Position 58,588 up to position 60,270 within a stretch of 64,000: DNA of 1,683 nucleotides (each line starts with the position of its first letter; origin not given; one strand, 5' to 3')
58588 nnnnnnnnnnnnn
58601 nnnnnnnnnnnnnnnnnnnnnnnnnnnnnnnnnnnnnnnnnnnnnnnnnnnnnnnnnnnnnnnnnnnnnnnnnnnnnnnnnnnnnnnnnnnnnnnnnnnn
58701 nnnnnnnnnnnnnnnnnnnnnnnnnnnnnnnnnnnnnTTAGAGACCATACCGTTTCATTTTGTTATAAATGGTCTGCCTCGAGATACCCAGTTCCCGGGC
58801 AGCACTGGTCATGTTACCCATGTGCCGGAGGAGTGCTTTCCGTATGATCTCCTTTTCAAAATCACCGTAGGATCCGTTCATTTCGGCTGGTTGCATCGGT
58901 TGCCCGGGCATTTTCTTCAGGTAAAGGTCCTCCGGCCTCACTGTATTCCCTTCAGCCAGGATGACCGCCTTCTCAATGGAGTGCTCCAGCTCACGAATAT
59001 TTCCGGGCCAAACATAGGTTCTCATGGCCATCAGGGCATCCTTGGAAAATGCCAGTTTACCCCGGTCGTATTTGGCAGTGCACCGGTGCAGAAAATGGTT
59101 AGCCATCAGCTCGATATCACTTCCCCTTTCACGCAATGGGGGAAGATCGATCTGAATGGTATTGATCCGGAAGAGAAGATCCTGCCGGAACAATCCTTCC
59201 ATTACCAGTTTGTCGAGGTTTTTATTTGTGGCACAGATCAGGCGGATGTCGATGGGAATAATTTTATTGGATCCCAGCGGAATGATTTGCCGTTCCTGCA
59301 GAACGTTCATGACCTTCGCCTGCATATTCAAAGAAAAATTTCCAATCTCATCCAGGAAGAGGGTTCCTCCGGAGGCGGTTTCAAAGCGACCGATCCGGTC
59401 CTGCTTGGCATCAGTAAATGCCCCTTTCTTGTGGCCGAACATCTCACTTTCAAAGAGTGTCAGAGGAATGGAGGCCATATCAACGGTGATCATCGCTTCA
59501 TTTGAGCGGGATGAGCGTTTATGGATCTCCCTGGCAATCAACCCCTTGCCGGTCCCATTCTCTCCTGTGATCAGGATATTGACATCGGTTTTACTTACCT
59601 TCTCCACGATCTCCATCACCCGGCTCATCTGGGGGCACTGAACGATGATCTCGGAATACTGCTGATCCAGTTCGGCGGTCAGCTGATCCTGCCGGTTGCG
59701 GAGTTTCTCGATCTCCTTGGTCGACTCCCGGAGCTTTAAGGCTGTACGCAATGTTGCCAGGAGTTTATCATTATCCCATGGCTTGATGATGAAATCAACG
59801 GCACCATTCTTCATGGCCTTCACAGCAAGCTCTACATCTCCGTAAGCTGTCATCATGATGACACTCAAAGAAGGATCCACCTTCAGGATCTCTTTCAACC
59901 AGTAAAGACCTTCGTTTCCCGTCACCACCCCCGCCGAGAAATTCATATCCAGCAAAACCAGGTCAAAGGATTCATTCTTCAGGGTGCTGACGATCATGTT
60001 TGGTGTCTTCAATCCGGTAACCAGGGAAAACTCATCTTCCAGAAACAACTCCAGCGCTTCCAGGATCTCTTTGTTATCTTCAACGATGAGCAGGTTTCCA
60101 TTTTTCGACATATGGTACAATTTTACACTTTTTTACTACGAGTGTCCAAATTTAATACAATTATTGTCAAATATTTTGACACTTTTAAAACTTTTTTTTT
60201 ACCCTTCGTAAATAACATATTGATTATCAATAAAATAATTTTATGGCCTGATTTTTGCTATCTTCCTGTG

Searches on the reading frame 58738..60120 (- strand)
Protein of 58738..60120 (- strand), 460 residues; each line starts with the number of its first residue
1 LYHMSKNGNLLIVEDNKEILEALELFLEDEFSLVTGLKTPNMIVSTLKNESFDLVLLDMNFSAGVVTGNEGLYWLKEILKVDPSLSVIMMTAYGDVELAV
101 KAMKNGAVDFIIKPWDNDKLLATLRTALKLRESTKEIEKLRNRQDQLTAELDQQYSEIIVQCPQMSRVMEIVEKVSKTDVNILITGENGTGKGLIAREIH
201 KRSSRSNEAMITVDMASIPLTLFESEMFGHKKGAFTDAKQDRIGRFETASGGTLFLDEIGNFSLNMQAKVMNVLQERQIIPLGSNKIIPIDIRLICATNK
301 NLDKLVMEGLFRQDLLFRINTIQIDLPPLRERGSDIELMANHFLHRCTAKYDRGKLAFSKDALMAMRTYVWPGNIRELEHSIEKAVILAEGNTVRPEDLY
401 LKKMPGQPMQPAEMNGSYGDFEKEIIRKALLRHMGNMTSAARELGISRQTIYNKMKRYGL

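Call 5: search_protein_families(library=pfam, proteins=[window:58738-60120:-], max_evalue=0.01)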
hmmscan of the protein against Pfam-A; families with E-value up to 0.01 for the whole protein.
window:58738-60120:- (460 aa): 15 families
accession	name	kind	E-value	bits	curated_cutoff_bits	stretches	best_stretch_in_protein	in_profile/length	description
PF00158.32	Sigma54_activat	-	1.5e-63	213.9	20.2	1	158-324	1-167/168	Sigma-54 interaction domain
PF25601.1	AAA_lid_14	-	8.8e-22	77.2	27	1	330-407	1-78/87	AAA+ ATPase lid domain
PF14532.12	Sigma54_activ_2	-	5.6e-21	75.7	25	1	163-329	5-138/138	Sigma-54 interaction domain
PF00072.30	Response_reg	-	1.6e-20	73.7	30.2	1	11-124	2-110/111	Response regulator receiver domain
PF02954.25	HTH_8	-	1.8e-15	56.8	22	1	420-458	4-42/42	Bacterial regulatory protein, Fis family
PF07728.20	AAA_5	-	4.7e-07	30.3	22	1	181-300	1-123/139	AAA domain (dynein-related subfamily)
PF18024.7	HTH_50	-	1.1e-06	28.6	27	1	420-460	10-49/50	Helix-turn-helix domain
PF12775.13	AAA_7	-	3.2e-06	27.2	25.8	1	152-216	6-70/181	P-loop containing dynein motor region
PF13518.12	HTH_28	-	7.1e-05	23.2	25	1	424-458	4-36/52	Helix-turn-helix domain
PF00004.35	AAA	-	0.00019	22.3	21.2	1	182-305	1-114/131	ATPase family associated with various cellular activities (AAA)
PF13542.12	HTH_Tnp_ISL3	-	0.00035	20.4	27.4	1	430-458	23-50/51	Helix-turn-helix domain of transposase family ISL3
PF13556.12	HTH_30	-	0.00059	20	27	1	429-457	7-35/59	PucR C-terminal helix-turn-helix domain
PF01078.27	Mg_chelatase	-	0.00064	19.6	20.3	0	180-299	23-157/207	Magnesium chelatase, subunit ChlI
PF13191.12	AAA_16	-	0.0017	19.4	32.6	1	164-207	8-52/167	AAA ATPase domain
PF07724.20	AAA_2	-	0.0035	17.8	27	1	180-304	4-129/166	AAA domain (Cdc48 subfamily)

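Call 6: search_protein_families(library=ncbifam, proteins=[window:58738-60120:-], max_evalue=0.01)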
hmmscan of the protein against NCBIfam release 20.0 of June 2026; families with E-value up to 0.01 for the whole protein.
window:58738-60120:- (460 aa): 99 families (the best 25 are shown)
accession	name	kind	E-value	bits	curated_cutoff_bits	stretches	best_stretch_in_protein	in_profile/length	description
TIGR02915.1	PEP_resp_reg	equivalog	2e-122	409.2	502.6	1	10-460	1-444/445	PEP-CTERM-box response regulator transcription factor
NF008469.0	PRK11361.1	equivalog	1.4e-112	376.7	714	1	7-460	4-456/461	acetoacetate metabolism transcriptional regulator AtoC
TIGR01818.1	ntrC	equivalog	2.1e-105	353.2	558.6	1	11-400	2-378/463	nitrogen regulation protein NR(I)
NF007689.0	PRK10365.1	equivalog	3.1e-100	336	760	1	41-457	39-441/441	sigma-54-dependent response regulator transcription factor ZraR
NF041552.1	TF_PrdR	equivalog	6.1e-96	322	795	1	129-459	243-577/577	sigma-54 dependent transcriptional regulator PrdR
NF049963.1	RespRegFlgRCampy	domain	9.1e-96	321.3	750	1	9-460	2-429/429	fla regulon two-component system response regulator FlgR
NF011695.0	PRK15115.1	equivalog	8.7e-95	318.1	763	1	5-459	4-437/445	two-component system response regulator GlrR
NF003451.0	PRK05022.1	equivalog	1.1e-94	318.1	476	1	122-460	157-510/512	nitric oxide reductase transcriptional regulator NorR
NF041946.1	LuxO_transreg_Vib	equivalog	2.1e-91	307.1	800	1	39-397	28-374/463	quorum-sensing sigma-54 dependent transcriptional regulator LuxO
TIGR01817.1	nifA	equivalog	1.3e-90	304.7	528.85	1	128-412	168-451/534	nif-specific transcriptional activator NifA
NF050807.1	TransRegFlbDCaul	equivalog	1.6e-90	304.2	750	1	153-458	115-438/454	sigma-54-dependent transcriptional regulator FlbD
NF008176.1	PRK10923.1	equivalog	3.8e-90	302.7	620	1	7-399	3-381/469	nitrogen regulation protein NR(I)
NF038308.1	RNA_repair_RtcR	equivalog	5.7e-87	292.8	650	1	96-399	123-432/530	RNA repair transcriptional activator RtcR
NF051870.1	NAssimRespRegNtrX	equivalog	5.9e-87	292.4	600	1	9-460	3-452/452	nitrogen assimilation response regulator NtrX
NF011958.0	PRK15429.1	equivalog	1.8e-81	274.8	830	1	127-460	347-686/692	formate hydrogenlyase transcriptional activator FlhA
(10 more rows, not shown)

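Call 59: search_solved_structures(query=window:58738-60120:-, max_evalue=1e-30)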
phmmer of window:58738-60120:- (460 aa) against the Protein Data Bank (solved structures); distinct sequences matched with E-value up to 1e-30: 36.
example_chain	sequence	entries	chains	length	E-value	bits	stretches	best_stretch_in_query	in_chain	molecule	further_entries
4l4u_A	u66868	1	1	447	2e-90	307.1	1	7-460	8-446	Transcriptional regulator (NtrC family)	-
1ny5_A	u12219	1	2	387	6.6e-86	292.2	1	9-394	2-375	transcriptional regulator (NtrC family)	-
1ojl_A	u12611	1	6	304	5.4e-74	253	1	157-457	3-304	TRANSCRIPTIONAL REGULATORY PROTEIN ZRAR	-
3dzd_A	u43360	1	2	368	1.3e-73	251.8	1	10-396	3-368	Transcriptional regulator (NtrC family)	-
4ly6_A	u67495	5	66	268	1e-70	242.2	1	140-394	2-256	Transcriptional regulator (NtrC family)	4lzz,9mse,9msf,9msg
1ny6_A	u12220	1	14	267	1.7e-70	241.4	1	141-394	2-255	transcriptional regulator (NtrC family)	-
3m0e_A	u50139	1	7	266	1.8e-69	238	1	144-394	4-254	Transcriptional regulator (NtrC family)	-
5ep0_A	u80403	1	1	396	2.7e-69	237.5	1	9-395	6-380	Putative repressor protein luxO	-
8p53_C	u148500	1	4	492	2.4e-67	231.1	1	75-389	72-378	Transcriptional regulator FleQ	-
6jdi_A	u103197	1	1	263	4.5e-65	223.6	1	164-389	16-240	Nitrogen assimilation regulatory protein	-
5exx_A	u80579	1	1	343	5.7e-65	223.2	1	164-389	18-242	Transcriptional regulator FleQ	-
8pb9_D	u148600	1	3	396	6.1e-65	223.1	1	75-389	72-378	Transcriptional regulator FleQ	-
7ejw_C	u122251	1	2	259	2.1e-64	221.4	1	164-389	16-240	Transcriptional regulator FleQ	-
6j7e_A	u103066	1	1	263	2.2e-64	221.3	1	164-389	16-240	Nitrogen assimilation regulatory protein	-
5exp_A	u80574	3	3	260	2.3e-64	221.2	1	164-389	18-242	Transcriptional regulator FleQ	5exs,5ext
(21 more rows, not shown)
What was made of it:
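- Closest known: NtrC-activated glnAp2 promoter of enteric bacteria. Same: A two-component response regulator with receiver, AAA+ and Fis-type HTH domains (calls 5, 59).
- Its best solved relatives are full-length NtrC-family proteins (call 59).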
